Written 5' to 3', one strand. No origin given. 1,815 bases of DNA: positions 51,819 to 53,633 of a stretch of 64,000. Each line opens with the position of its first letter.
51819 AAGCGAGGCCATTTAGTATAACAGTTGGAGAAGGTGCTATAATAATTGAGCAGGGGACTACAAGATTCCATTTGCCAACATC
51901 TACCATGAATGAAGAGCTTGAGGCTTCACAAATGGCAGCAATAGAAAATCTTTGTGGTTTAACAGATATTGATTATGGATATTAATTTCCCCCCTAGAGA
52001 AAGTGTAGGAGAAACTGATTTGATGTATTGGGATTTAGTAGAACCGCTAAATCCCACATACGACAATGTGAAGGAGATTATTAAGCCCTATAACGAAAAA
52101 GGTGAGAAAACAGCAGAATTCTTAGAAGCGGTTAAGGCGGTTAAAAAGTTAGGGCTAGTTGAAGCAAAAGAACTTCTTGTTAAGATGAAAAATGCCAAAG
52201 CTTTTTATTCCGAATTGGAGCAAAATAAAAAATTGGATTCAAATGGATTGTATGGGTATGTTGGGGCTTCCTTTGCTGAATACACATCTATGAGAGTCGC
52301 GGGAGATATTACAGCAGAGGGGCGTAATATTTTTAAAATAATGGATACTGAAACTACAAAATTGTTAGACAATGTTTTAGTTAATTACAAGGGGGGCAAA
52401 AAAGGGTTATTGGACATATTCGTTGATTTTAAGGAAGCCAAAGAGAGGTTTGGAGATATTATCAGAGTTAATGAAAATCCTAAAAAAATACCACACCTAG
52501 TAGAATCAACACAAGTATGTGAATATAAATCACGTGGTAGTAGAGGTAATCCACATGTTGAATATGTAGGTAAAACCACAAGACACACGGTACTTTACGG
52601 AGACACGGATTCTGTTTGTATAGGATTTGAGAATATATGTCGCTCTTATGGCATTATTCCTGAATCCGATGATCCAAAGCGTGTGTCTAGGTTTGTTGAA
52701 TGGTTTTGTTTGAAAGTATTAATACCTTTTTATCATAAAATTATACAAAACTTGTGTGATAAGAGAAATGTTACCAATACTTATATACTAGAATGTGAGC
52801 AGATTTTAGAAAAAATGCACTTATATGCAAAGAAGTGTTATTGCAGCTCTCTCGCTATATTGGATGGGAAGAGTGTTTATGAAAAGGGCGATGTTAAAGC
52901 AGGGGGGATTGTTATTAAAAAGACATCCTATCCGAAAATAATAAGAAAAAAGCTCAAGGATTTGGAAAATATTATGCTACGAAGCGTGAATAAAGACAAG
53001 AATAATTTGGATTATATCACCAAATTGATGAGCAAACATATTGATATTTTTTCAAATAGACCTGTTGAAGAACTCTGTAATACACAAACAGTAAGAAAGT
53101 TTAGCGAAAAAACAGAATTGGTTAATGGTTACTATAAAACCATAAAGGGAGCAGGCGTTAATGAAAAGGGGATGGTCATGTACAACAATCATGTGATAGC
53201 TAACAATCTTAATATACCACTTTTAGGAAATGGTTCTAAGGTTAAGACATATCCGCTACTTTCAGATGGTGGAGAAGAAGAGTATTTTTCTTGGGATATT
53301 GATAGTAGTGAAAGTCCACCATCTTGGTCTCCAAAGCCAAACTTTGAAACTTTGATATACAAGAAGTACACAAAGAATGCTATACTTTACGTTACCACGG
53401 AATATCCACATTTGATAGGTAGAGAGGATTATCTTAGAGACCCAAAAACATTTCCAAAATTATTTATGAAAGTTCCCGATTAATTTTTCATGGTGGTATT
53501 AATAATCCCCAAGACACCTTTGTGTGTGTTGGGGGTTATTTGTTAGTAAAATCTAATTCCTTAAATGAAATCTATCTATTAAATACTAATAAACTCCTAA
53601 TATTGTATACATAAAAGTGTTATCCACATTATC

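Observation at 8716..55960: Phage-encoded LRR gene family (six copies, three loci) in birth-and-death evolution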

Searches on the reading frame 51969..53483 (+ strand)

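Call 58: search_protein_families(library=phrogs, proteins=[window:51969-53483:+], max_evalue=0.001)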
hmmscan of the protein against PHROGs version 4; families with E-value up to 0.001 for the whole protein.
window:51969-53483:+ (504 aa): 2 families
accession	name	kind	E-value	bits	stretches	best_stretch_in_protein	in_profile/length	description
phrog_1918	-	DNA, RNA and nucleotide metabolism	1.7e-41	143.5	1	56-469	11-357/382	DNA polymerase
phrog_262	-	DNA, RNA and nucleotide metabolism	1.1e-34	120.6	2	201-442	567-801/856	DNA polymerase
